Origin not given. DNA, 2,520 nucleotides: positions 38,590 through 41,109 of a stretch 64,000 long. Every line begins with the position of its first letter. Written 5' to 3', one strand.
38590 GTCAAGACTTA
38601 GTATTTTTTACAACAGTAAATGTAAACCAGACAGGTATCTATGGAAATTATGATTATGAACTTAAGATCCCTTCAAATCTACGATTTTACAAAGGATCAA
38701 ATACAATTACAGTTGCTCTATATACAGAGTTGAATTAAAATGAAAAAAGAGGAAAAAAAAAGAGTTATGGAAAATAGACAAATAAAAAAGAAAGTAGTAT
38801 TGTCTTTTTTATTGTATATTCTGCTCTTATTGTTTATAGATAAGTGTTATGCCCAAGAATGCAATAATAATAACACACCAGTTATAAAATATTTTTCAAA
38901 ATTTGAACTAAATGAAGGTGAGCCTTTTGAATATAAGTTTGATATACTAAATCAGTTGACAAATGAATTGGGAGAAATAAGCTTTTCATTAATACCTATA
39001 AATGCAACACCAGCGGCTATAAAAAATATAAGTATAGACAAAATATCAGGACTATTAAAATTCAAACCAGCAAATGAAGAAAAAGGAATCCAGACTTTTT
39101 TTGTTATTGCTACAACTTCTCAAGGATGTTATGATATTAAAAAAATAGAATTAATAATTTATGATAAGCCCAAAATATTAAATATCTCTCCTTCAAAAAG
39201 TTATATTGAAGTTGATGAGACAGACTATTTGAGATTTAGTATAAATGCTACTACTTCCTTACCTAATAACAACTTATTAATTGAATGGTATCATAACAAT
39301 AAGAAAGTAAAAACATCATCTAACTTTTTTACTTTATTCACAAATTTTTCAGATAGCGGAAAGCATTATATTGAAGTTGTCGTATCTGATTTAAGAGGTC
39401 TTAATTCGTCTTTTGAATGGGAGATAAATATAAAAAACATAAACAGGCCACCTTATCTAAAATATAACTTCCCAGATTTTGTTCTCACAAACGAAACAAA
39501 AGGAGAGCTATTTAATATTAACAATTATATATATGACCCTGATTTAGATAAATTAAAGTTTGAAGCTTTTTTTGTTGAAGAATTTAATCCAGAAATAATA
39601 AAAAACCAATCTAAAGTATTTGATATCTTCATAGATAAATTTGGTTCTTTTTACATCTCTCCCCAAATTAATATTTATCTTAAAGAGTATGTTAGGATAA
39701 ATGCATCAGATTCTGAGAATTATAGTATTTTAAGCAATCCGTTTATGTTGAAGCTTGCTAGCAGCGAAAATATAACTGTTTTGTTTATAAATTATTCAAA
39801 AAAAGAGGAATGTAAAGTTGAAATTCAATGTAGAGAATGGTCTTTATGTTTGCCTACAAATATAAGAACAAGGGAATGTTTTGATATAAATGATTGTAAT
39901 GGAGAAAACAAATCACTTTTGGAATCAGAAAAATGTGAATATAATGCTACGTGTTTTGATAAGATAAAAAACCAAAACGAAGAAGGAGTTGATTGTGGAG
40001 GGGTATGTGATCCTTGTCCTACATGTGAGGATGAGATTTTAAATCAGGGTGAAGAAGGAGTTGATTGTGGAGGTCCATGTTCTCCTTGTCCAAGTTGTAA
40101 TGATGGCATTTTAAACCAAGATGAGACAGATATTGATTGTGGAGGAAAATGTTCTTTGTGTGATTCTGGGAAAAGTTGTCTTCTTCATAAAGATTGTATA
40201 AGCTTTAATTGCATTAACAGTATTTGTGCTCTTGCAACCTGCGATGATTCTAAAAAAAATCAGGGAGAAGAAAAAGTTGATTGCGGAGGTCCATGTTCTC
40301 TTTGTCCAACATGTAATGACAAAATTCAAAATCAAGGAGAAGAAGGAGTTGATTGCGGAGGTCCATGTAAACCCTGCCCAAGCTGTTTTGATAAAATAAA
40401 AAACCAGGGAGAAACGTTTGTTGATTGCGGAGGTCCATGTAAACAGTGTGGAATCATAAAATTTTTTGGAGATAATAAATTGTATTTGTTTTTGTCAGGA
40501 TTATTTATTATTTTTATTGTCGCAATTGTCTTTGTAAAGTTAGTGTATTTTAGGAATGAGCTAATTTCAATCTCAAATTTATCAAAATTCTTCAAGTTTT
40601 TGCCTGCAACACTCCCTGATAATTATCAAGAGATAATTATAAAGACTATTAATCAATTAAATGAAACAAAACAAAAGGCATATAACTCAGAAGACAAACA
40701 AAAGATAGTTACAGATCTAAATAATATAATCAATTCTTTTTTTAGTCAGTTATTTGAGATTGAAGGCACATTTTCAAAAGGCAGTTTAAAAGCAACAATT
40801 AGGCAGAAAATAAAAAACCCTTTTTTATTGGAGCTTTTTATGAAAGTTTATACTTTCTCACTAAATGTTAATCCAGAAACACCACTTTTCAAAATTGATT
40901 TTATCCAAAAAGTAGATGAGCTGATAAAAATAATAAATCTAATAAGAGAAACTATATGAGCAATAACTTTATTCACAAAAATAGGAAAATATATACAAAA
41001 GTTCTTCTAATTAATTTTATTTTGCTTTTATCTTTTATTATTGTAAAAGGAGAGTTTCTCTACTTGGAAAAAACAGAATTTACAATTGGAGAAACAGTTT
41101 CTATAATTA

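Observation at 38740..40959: Tandem '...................' cysteine-rich repeats in two paralogous type-I membrane proteins (38740 and 59311)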

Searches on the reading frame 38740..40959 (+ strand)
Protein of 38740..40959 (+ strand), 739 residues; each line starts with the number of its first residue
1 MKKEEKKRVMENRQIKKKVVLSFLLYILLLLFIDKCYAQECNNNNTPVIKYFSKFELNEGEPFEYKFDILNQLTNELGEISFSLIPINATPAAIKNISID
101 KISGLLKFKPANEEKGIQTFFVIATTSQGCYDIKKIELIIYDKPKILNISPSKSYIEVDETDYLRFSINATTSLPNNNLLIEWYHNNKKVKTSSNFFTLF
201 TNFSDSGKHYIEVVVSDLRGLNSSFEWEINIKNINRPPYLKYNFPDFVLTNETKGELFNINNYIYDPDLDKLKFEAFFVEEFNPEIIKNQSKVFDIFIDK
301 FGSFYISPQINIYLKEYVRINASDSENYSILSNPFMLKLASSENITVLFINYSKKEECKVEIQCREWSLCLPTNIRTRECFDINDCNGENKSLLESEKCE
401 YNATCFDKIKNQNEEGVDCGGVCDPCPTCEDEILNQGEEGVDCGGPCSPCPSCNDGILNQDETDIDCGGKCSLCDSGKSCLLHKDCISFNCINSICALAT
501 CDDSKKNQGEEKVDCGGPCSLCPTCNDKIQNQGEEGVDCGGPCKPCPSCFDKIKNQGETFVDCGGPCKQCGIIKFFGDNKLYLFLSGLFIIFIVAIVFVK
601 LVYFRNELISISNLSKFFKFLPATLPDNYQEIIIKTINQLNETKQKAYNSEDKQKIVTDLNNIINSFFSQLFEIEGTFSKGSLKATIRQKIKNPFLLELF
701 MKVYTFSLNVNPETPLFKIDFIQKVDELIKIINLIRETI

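Call 4: search_protein_families(library=pfam, proteins=[window:38740-40959:+], max_evalue=1)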
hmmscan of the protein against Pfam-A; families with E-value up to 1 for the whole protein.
window:38740-40959:+ (739 aa): 1 family
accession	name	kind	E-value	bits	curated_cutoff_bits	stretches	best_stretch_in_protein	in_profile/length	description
PF06832.18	BiPBP_C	-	0.29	11.5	26.8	1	180-214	45-79/90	Penicillin-Binding Protein C-terminus Family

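Call 5: search_protein_families(library=ncbifam, proteins=[window:38740-40959:+], max_evalue=1)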
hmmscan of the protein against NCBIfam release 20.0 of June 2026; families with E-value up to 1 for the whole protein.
window:38740-40959:+ (739 aa): 0 families
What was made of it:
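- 40558..40956 (+): Cytoplasmic all-helical domain (aa ~607-738). No family match (calls 4, 5).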

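Call 20: find_encoding_contigs(protein=window:38740-40959:+, flank=3000, max_places=4)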
Protein window:38740-40959:+ (739 aa): no gene with exactly this product is on record in the collection.

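Call 21: list_cluster_members(proteins=[window:38740-40956:+, window:59311-61203:+, window:8984-10867:-])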
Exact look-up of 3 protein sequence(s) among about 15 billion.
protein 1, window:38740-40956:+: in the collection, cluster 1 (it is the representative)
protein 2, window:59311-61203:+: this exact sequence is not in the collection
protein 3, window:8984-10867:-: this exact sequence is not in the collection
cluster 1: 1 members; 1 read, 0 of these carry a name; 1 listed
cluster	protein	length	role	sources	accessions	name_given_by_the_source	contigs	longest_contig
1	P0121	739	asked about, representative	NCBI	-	-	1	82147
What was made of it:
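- Tried and rejected: The P1 cluster has a single member (call 21).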

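Call 22: find_related_loci(query=window:38740-40956:+, collection=genome_contigs, flank=10000)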
Query window:38740-40956:+ (739 aa) in genome_contigs; peptide patterns used: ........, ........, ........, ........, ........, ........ (x = any residue, [..] = any of these).
146 stretches matched a pattern; 3 encode a relative of the query (tblastn E <= 1e-3); 3 distinct loci.
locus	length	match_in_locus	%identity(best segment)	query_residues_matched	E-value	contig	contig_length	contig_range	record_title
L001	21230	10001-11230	26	116-601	4e-15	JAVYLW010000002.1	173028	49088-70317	MAG: Candidatus Pacearchaeota archaeon isolate DPZ-2_202101_bins_140 DPZ-2_202101_bins_140_scaffold_2, whole genome shot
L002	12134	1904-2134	49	404-582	1e-12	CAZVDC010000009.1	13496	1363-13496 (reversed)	MAG TPA_asm: uncultured Candidatus Saccharibacteria bacterium isolate binchicken_co6_236 genome assembly, contig: NODE_5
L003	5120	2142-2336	95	404-615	5e-9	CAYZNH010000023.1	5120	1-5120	MAG TPA_asm: uncultured Candidatus Saccharibacteria bacterium isolate binchicken_co245_75 genome assembly, contig: NODE_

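Call 39: find_encoding_contigs(protein=P0121, flank=10000, max_places=2)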
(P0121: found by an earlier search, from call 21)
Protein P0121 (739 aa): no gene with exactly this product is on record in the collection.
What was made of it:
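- Tried and rejected: Not on record (calls 20, 39).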

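Call 74: predict_structure(alignment_id=A3)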
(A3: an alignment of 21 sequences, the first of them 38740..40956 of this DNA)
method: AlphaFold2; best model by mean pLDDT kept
length: 739 residues; sequences in the alignment: 21
mean_pLDDT: 74.0   pTM: 0.35
mean pLDDT of the five models: 74.0, 72.7, 71.8, 71.9, 71.7
residues with pLDDT >= 90: 213; 70-90: 248; 50-70: 161; < 50: 117
segments of 3 or more residues with pLDDT < 50: 1-3, 342-357, 413-415, 422-472, 502-524, 532-535, 542-544, 566-569
pLDDT, mean of each block of 10 residues (from residue 1): 52 55 65 55 84 90 90 68 80 74 90 85 89 92 91 92 92 82 94 91 84 92 94 83 87 84 89 91 80 87 87 82 90 87 43 45 79 79 63 74 59 51 40 41 36 36 33 58 60 62 47 43 49 49 51 55 50 61 75 73 74 83 86 95 89 91 93 86 90 91 90 86 92 91
secondary structure, 60 per line:
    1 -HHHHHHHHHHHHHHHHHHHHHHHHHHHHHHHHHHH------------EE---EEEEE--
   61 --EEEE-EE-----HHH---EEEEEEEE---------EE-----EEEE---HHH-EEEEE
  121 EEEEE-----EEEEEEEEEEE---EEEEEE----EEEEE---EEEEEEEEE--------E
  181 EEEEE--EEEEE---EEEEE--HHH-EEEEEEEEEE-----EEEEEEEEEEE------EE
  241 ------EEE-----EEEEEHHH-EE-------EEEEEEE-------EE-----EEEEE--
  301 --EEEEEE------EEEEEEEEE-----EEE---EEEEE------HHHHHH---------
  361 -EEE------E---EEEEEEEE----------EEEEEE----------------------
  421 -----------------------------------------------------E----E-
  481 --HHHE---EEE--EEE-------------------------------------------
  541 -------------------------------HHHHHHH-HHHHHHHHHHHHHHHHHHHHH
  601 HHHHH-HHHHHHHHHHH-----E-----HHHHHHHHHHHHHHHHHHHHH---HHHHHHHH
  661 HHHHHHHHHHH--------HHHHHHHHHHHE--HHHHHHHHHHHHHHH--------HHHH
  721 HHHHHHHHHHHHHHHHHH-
elements in order (helices of 4 or more, strands of 3 or more residues): H2-36 E54-58 E63-66 E81-88 E105-108 E116-125 E131-141 E145-150 E155-159 E163-171 E180-185 E188-192 E196-200 E207-216 E222-232 E247-249 E255-259 E273-279 E294-298 E303-308 E315-323 E329-331 E335-339 H346-351 E362-364 E375-382 E393-398 E490-492 E495-497 H572-578 H580-605 H607-617 H629-649 H653-671 H680-690 H694-708 H717-738
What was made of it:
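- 38872..39759 (+): Three tandem beta-sandwich (Ig/cadherin-like) domains, aa ~45-142, 145-232 and 245-340. This is the distal head. pLDDT 85-94 (call 74).
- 40558..40956 (+): pLDDT about 90, helices only (call 74).
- On Ig-like / cadherin-like beta-sandwich (P1 ectodomain): AlphaFold pLDDT 85-94 (call 74).
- The full-length model gave low pLDDT over most of the array with its shallower MSA (call 74). P1 has a receptor-like layout: Ig head, Cys-rich juxtamembrane region, single TM helix, and a well-predicted cytoplasmic helical bundle (pLDDT about 90, call 74).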

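Call 76: fold_search(model_id=the predicted structure, library=pdb)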
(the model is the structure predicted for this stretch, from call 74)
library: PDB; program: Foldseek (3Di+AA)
matches with E <= 10: 1921; with E <= 0.001: 701
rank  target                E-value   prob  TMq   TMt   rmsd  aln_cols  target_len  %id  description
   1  2rjm                  2.1e-13  1.00  0.23  0.48   7.6       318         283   14  3Ig structure of titin domains I67-I69 E-to-A mutated variant (released 2008-01-22)
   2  2rik                  2.5e-13  1.00  0.24  0.50   7.3       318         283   13  I-band fragment I67-I69 from titin (released 2008-01-22)
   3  3q2v_B                1.7e-12  1.00  0.20  0.28  10.6       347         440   12  Crystal structure of mouse E-cadherin ectodomain (released 2011-04-06)
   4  8k53_A                2.2e-12  1.00  0.17  0.17  17.6       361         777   12  Structure of the Dimeric Human CNTN2 Ig 1-6-FNIII 1-2 Domain in an Asymmetric State (released 2023-12-06)
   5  6u6t_B                3.2e-12  1.00  0.21  0.42   8.4       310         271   12  Neuronal growth regulator 1 (NEGR1) (released 2020-08-12)
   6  3q2v_A                4.2e-12  1.00  0.20  0.24  10.6       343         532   12  Crystal structure of mouse E-cadherin ectodomain (released 2011-04-06)
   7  5erp_B                6.5e-12  1.00  0.17  0.25  18.8       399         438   12  Crystal structure of human Desmocollin-2 ectodomain fragment EC2-5 (released 2016-06-15)
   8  6u6t_A                7.6e-12  1.00  0.20  0.40   8.8       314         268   12  Neuronal growth regulator 1 (NEGR1) (released 2020-08-12)
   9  1l3w                  1.1e-11  1.00  0.18  0.22  11.1       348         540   13  C-cadherin Ectodomain (released 2002-04-26)
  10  5un2                  2.2e-11  1.00  0.22  0.37   9.8       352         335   14  Crystal Structure of Mouse Cadherin-23 EC19-21 with non-syndromic deafness (DFNB12) associated mutation R2029W (released 2018-02-07)
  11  5iry_A                2.3e-11  1.00  0.18  0.22  24.1       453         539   12  Crystal structure of human Desmocollin-1 ectodomain (released 2016-06-22)
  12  7stz_D                2.5e-11  1.00  0.19  0.26  10.9       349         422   13  Crystal Structure of Human E-cadherin EC1-5 bound by mouse monoclonal antibody Fab mAb-1_19A11 (released 2022-01-26)
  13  8tri_B                3.2e-11  1.00  0.16  0.23  17.9       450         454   11  Crystal Structure of Mouse Cadherin-23 EC25-MAD28 F2894A (released 2024-08-28)
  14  5erp_A                3.4e-11  1.00  0.16  0.24  19.2       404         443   12  Crystal structure of human Desmocollin-2 ectodomain fragment EC2-5 (released 2016-06-15)
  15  6dld_D                3.7e-11  1.00  0.19  0.39   9.7       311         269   12  Crystal structure of IgLON5/NEGR1 heterodimer (released 2019-04-10)
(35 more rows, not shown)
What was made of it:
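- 38872..39759 (+): Foldseek against PDB matches titin Ig triplets, cadherin ectodomains and IgCAMs at E 2e-13 to 3e-10 (call 76).
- On Ig-like / cadherin-like beta-sandwich (P1 ectodomain): Foldseek PDB hits to titin, cadherins and IgCAMs with best E 2e-13 and probability 1.00 (call 76).
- Closest known: Eukaryotic IgCAM and cadherin type-I adhesion receptors. Same: Foldseek matches to titin Ig triplets, cadherins, NCAM and contactin range from E 2e-13 to about 3e-10 (call 76).
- Closest known: Eukaryotic IgCAM and cadherin type-I adhesion receptors. Different: Sequence identity is 9-17% (call 76).
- Head: three Ig/cadherin-like domains (calls 74, 76).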

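Call 90: find_related_loci(query=window:38740-40956:+, collection=metagenome_contigs, flank=10000)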
Query window:38740-40956:+ (739 aa) in metagenome_contigs; peptide patterns used: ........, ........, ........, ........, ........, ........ (x = any residue, [..] = any of these).
399 stretches matched a pattern; 7 encode a relative of the query (tblastn E <= 1e-3); 7 distinct loci.
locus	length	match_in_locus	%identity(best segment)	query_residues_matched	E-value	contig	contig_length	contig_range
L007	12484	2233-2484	49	375-567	8e-17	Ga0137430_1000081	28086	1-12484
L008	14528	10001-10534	36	403-571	4e-16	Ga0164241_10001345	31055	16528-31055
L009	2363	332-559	50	404-582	8e-13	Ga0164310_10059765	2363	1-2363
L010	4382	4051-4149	80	404-552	1e-11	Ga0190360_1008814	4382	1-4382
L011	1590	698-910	46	384-567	5e-11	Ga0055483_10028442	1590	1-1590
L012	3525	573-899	32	358-543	3e-9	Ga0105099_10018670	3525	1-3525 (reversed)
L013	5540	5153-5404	69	385-570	1e-8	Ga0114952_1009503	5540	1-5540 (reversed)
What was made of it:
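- Tried and rejected: Genome and metagenome scans found no close relatives (calls 22, 90).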

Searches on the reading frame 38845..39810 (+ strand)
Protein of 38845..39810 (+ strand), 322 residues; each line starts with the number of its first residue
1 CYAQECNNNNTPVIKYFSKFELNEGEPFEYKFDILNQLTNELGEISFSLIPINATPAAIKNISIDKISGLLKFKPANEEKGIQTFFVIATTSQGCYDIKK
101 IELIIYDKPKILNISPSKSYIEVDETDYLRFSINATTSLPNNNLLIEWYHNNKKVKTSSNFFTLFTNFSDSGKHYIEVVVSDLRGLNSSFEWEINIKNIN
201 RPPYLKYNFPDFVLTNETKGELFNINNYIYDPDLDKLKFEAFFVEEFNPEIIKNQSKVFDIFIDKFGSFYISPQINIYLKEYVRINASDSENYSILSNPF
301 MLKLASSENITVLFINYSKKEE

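Call 46: find_homologous_proteins(query=window:38845-39810:+)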
Query window:38845-39810:+ (322 aa): 1 proteins with E <= 0.001 among 1922 candidates.
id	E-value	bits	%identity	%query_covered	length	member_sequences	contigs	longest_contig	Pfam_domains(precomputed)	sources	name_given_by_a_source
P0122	7.9e-24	103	53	36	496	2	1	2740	-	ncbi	ncbi:MAG: hypothetical protein QXR96_03810, partial [Candidatus Woesearchaeota archaeon]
